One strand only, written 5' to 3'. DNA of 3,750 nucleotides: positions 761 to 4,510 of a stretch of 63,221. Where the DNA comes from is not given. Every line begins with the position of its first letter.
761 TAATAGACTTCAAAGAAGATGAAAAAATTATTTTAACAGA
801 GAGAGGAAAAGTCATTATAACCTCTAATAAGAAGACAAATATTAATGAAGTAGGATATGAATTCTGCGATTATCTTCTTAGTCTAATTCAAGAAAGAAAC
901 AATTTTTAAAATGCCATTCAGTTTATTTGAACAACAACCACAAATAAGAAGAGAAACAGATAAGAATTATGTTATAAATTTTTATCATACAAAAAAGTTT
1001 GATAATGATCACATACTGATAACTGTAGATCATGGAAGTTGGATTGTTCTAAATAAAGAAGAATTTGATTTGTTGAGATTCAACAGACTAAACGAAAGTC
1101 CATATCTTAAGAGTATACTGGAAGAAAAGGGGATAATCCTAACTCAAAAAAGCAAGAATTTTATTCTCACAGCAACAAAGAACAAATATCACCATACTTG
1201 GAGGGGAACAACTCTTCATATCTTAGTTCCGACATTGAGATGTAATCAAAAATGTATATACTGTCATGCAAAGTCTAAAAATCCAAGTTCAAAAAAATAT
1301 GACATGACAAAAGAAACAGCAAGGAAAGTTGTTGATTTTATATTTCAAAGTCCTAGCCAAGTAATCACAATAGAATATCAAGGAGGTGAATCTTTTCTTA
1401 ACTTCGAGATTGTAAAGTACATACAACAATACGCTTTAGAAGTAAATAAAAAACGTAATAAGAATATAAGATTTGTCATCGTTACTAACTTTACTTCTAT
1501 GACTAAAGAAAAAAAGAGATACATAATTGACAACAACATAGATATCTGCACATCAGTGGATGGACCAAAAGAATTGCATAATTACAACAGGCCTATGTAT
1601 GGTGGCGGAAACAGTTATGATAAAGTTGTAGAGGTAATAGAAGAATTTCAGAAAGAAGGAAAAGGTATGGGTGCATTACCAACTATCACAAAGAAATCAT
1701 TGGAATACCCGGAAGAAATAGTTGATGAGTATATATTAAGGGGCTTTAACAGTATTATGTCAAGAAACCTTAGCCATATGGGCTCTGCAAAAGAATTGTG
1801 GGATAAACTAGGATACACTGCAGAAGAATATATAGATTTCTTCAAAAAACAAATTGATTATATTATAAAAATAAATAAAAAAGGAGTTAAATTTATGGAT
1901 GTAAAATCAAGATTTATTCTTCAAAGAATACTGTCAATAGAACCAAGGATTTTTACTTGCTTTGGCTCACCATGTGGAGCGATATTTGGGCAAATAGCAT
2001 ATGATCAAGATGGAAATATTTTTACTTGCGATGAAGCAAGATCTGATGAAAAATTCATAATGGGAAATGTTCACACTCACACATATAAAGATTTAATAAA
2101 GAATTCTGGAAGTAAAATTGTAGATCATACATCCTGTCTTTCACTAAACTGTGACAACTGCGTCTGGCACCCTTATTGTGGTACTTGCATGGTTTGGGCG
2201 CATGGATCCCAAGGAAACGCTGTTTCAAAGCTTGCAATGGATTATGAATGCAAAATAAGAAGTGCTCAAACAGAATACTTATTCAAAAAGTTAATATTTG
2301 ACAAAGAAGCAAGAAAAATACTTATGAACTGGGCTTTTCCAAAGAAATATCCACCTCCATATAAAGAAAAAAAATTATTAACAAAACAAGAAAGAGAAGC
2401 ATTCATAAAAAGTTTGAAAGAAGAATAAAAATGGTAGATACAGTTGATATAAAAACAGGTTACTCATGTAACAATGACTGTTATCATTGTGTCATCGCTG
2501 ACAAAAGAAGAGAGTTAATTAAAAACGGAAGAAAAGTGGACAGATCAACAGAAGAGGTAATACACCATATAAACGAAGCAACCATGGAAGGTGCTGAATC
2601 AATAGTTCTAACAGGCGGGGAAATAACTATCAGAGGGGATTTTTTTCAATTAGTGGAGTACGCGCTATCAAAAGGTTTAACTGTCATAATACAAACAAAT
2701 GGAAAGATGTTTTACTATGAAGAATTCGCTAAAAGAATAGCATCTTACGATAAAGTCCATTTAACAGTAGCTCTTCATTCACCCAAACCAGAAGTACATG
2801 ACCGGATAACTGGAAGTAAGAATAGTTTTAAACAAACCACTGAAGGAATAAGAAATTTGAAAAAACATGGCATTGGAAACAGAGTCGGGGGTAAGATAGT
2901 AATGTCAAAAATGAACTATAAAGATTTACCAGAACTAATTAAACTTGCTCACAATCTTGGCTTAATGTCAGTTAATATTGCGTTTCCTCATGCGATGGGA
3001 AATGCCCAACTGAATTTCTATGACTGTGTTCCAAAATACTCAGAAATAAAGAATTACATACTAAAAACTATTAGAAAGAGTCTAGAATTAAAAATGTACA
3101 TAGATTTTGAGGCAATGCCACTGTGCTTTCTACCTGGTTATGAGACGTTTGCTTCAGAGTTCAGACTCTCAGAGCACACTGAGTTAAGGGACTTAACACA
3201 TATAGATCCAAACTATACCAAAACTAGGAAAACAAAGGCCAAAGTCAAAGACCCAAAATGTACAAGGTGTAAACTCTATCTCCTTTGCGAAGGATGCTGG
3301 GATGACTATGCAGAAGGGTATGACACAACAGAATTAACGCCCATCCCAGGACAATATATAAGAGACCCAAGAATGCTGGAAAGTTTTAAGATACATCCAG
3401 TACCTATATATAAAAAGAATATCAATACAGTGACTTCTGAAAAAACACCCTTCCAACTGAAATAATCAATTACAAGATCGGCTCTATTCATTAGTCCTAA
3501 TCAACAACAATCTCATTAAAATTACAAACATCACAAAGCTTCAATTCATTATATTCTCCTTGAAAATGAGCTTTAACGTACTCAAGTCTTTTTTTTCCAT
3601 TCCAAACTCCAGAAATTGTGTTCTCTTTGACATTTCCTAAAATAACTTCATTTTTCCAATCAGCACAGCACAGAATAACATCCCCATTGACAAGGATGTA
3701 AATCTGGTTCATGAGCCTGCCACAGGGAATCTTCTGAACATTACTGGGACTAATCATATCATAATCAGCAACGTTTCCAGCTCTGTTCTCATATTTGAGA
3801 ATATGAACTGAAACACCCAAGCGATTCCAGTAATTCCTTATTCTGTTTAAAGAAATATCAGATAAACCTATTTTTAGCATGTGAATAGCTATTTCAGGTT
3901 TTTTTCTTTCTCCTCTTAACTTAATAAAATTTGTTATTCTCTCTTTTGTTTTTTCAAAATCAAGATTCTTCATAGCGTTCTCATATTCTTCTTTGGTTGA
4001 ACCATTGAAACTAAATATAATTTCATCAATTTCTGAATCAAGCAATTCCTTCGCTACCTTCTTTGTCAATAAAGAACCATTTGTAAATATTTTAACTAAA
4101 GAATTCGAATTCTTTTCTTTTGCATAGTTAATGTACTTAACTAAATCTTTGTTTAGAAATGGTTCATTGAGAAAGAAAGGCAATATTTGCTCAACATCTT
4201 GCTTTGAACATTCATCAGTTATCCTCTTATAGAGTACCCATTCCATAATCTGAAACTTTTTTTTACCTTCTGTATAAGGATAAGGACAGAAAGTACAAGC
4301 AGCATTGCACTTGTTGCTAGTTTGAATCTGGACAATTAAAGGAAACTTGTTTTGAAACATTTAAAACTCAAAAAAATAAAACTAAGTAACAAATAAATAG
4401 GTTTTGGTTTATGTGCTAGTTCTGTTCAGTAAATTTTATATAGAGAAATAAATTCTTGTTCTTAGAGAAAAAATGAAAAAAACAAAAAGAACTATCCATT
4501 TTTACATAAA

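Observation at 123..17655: Radical-SAM super-cluster: nine rSAM genes, two HxsD-like genes and three glycosyltransferases in 17.6 kb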

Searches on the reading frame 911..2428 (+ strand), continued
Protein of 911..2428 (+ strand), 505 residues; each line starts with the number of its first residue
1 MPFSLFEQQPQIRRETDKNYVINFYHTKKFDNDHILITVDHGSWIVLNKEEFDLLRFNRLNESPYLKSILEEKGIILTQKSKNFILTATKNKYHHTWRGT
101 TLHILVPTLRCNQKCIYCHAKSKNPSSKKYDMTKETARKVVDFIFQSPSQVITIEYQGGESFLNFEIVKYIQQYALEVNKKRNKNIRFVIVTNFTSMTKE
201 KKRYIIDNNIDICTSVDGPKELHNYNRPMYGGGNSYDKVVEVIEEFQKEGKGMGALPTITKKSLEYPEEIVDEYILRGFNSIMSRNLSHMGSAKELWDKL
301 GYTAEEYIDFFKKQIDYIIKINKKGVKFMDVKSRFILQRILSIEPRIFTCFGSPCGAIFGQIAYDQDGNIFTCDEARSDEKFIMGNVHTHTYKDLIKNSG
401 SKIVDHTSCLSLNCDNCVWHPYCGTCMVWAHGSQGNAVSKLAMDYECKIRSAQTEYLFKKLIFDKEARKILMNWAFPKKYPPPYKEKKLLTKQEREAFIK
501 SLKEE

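Call 74: find_encoding_contigs(protein=P0080, flank=10000, max_places=1)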
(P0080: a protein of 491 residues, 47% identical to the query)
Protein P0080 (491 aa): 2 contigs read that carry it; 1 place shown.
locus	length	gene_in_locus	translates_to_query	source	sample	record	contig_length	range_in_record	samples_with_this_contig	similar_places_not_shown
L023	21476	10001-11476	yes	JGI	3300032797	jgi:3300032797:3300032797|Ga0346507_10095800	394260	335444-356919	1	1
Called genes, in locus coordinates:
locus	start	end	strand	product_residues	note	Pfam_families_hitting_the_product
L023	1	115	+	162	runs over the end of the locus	PF01850:PIN, PF13470:PIN_3 (weak)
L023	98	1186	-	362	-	-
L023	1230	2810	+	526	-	PF13231:PMT_2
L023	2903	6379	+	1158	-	-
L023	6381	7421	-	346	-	-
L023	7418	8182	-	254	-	-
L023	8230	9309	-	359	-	PF01478:Peptidase_A24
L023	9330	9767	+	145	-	PF27806:HxsD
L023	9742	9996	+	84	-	-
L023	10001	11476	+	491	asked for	PF13353:Fer4_12 (weak), PF04055:Radical_SAM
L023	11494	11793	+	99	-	-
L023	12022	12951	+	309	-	PF04055:Radical_SAM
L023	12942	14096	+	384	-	PF04055:Radical_SAM, PF13186:SPASM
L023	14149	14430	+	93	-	-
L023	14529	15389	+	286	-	-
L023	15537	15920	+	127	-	-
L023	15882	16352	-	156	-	PF00583:Acetyltransf_1, PF13673:Acetyltransf_10, PF13508:Acetyltransf_7, PF08445:FR47 (weak)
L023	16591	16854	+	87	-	-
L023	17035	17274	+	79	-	-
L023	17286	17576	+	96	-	-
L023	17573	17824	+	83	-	-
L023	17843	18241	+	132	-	-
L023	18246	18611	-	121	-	-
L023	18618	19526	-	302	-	PF13691:Lactamase_B_4 (weak), PF23023:Anti-Pycsar_Apyc1, PF00753:Lactamase_B, PF12706:Lactamase_B_2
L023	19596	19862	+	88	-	-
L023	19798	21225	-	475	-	PF01909:NTP_transf_2, PF09249:tRNA_NucTransf2, PF21133:CAA_C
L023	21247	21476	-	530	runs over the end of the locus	PF23613:ELP3_N, PF04055:Radical_SAM, PF16199:Radical_SAM_C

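Call 82: search_protein_families(library=padloc, proteins=[window:911-2428:+], max_evalue=0.001)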
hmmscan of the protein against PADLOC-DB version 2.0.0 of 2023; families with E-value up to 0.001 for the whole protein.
window:911-2428:+ (505 aa): 2 families
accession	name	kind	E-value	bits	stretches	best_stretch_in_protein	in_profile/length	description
PDLC02904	pVip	-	3.3e-08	31.4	1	110-225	12-116/262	Viperins associated with kinases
PDLC02903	pVip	-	1.2e-07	29.5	1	108-225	7-109/257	Viperins not associated with kinases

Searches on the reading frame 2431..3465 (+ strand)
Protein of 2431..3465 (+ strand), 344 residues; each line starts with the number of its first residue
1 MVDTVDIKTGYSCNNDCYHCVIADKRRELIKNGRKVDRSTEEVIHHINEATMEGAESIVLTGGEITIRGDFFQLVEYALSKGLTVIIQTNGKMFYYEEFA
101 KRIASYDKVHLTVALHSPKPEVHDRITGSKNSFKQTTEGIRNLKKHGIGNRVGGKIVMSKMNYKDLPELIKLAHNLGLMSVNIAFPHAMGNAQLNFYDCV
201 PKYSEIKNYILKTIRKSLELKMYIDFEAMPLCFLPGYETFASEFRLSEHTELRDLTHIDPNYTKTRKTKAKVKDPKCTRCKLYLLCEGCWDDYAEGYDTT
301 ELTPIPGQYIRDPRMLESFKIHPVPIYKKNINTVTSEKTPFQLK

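Call 4: search_protein_families(library=pfam, proteins=[window:2431-3465:+], max_evalue=0.01)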
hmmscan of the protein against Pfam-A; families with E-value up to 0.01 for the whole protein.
window:2431-3465:+ (344 aa): 1 family
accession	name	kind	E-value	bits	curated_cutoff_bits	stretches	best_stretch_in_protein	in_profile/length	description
PF04055.27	Radical_SAM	-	1.6e-26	93.9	29.5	1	9-173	3-166/166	Radical SAM superfamily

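Call 6: search_protein_families(library=ncbifam, proteins=[window:2431-3465:+], max_evalue=0.01)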
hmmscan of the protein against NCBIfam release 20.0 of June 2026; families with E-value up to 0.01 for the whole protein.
window:2431-3465:+ (344 aa): 58 families (the best 25 are shown)
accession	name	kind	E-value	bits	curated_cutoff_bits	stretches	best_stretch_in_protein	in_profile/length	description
NF038332.1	rSAM_rare_HxsC4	exception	2.8e-29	102.3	500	1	4-305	15-335/335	radical SAM protein HxsC4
TIGR03977.1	rSAM_pair_HxsC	equivalog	2.3e-27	95.7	267.9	1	12-235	34-254/292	His-Xaa-Ser system radical SAM maturase HxsC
TIGR04545.1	rSAM_ahbD_hemeb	equivalog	1.1e-24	87.5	500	1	11-193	8-182/339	heme b synthase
TIGR04546.1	rSAM_ahbC_deAc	equivalog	5.5e-23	81.4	650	1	11-178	47-205/390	12,18-didecarboxysiroheme deacetylase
TIGR04251.1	SCM_rSAM_ScmF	equivalog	4.4e-22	78.9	400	1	12-239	13-236/353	SynChlorMet cassette radical SAM/SPASM protein ScmF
TIGR04055.1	rSAM_NirJ2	equivalog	4.6e-21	75.7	500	1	8-221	5-208/326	putative heme d1 biosynthesis radical SAM protein NirJ2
TIGR03962.1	mycofact_rSAM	equivalog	5.6e-21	75.1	265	1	10-177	19-177/339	mycofactocin radical SAM maturase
NF045574.1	sacti_mat_StsB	exception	1.5e-20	73.5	625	1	13-197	106-280/466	StsB family radical SAM/SPASM domain sactipeptide maturase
TIGR04054.1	rSAM_NirJ1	equivalog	3.3e-20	72.1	650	1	9-176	42-200/387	putative heme d1 biosynthesis radical SAM protein NirJ1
NF050035.1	rSAM_WgK_link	exception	1.9e-19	69.9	650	1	5-191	11-191/367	radical SAM/SPASM peptide maturase WgkB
TIGR04051.1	rSAM_NirJ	equivalog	3.2e-19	69.1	515.45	1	13-177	12-167/354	heme d1 biosynthesis radical SAM protein NirJ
TIGR04053.2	TIGR04053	equivalog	5e-19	68.8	395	1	12-193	17-193/366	TIGR04053 family radical SAM/SPASM domain-containing protein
TIGR04317.1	W_rSAM_matur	equivalog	1.2e-16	60.8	380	1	9-220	10-220/349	tungsten cofactor oxidoreductase radical SAM maturase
TIGR02668.1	moaA_archaeal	equivalog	2.5e-16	59.6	325.25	1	4-214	11-214/303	GTP 3',8-cyclase MoaA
TIGR04250.1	SCM_rSAM_ScmE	equivalog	4.3e-15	55.5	400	1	4-181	4-174/358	SynChlorMet cassette radical SAM/SPASM protein ScmE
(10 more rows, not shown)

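Call 82: search_protein_families(library=padloc, proteins=[window:2431-3465:+], max_evalue=0.001)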
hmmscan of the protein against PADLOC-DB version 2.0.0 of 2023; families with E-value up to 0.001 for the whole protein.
window:2431-3465:+ (344 aa): 3 families
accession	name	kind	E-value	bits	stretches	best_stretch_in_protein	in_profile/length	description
PDLC02903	pVip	-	3.7e-13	47.5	1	11-171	8-159/257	Viperins not associated with kinases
PDLC02904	pVip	-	6.3e-11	40.3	1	12-171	12-163/262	Viperins associated with kinases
PDLC02905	pVip-kinase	-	2.8e-08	31.4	1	6-173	185-353/474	Viperin-kinase fusion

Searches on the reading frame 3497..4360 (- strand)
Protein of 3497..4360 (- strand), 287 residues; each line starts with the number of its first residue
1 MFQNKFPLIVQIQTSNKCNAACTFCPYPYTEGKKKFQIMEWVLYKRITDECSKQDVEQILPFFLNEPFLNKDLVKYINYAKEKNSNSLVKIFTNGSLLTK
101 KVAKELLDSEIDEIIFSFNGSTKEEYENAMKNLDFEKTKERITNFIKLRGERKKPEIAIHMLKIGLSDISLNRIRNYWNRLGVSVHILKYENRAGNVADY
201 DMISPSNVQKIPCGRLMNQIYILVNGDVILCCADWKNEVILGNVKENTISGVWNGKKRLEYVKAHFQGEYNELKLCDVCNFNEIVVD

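Call 4: search_protein_families(library=pfam, proteins=[window:3497-4360:-], max_evalue=0.01)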
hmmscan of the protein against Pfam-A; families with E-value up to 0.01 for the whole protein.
window:3497-4360:- (287 aa): 3 families
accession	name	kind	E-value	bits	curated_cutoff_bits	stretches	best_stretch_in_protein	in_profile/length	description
PF04055.27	Radical_SAM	-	2.5e-15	57.5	29.5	1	13-150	2-141/166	Radical SAM superfamily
PF13186.11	SPASM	-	5.4e-12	46.3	21.5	1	213-280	1-67/67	Iron-sulfur cluster-binding domain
PF13353.11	Fer4_12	-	0.0037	18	22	1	17-133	14-128/137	4Fe-4S single cluster domain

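Call 6: search_protein_families(library=ncbifam, proteins=[window:3497-4360:-], max_evalue=0.01)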
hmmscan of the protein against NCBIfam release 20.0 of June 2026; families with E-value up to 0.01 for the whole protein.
window:3497-4360:- (287 aa): 51 families (the best 25 are shown)
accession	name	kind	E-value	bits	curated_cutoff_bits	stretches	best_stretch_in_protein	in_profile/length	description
TIGR04321.1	spiroSPASM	subfamily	2.4e-25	89.2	250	1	5-279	228-502/510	spiro-SPASM protein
TIGR04317.1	W_rSAM_matur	equivalog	1.5e-21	76.9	380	1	11-184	7-177/349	tungsten cofactor oxidoreductase radical SAM maturase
NF050035.1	rSAM_WgK_link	exception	1.6e-13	50.4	650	1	5-147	6-145/367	radical SAM/SPASM peptide maturase WgkB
TIGR04311.1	rSAM_Geo_metal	subfamily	1.7e-13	50.4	400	1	7-156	2-150/423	radical SAM/SPASM family putative metalloenzyme maturase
TIGR04055.1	rSAM_NirJ2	equivalog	1.3e-11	44.7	500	1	9-133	1-119/326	putative heme d1 biosynthesis radical SAM protein NirJ2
TIGR04546.1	rSAM_ahbC_deAc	equivalog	5.6e-11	41.9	650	1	4-126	36-153/390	12,18-didecarboxysiroheme deacetylase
TIGR04054.1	rSAM_NirJ1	equivalog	6.2e-11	41.5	650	1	9-147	37-171/387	putative heme d1 biosynthesis radical SAM protein NirJ1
TIGR04250.1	SCM_rSAM_ScmE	equivalog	7.3e-11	41.6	400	1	8-142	3-134/358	SynChlorMet cassette radical SAM/SPASM protein ScmE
NF001199.0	PRK00164.2-1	equivalog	1.3e-10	40.9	231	1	11-148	15-148/308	GTP 3',8-cyclase MoaA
TIGR02668.1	moaA_archaeal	equivalog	2.2e-10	40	325.25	1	10-146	12-144/303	GTP 3',8-cyclase MoaA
TIGR04068.1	rSAM_ocin_clost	equivalog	5.3e-10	38.8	500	1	10-130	86-213/462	Cys-rich peptide radical SAM maturase CcpM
NF050038.1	rSAM_RiPP_GggB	equivalog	1.3e-09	37.6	650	1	10-121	44-157/398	streptosactin maturase GggB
TIGR04347.1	pseudo_SAM_Halo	equivalog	2.6e-09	36.9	525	1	7-144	38-170/390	TIGR04347 family pseudo-SAM/SPASM protein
TIGR04038.1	tatD_link_rSAM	subfamily_domain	9e-09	35.4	129.7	1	12-189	12-190/192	TatD family nuclease-associated radical SAM protein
TIGR02666.1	moaA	equivalog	1.7e-08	33.8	284.05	1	12-148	14-153/336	GTP 3',8-cyclase MoaA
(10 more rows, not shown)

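Call 82: search_protein_families(library=padloc, proteins=[window:3497-4360:-], max_evalue=0.001)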
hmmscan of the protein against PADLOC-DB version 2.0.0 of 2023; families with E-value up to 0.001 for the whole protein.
window:3497-4360:- (287 aa): 2 families
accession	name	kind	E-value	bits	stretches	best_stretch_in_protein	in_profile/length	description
PDLC02903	pVip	-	1.8e-10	38.7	1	11-135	3-116/257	Viperins not associated with kinases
PDLC02904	pVip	-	5.3e-10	37.2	1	8-147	3-134/262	Viperins associated with kinases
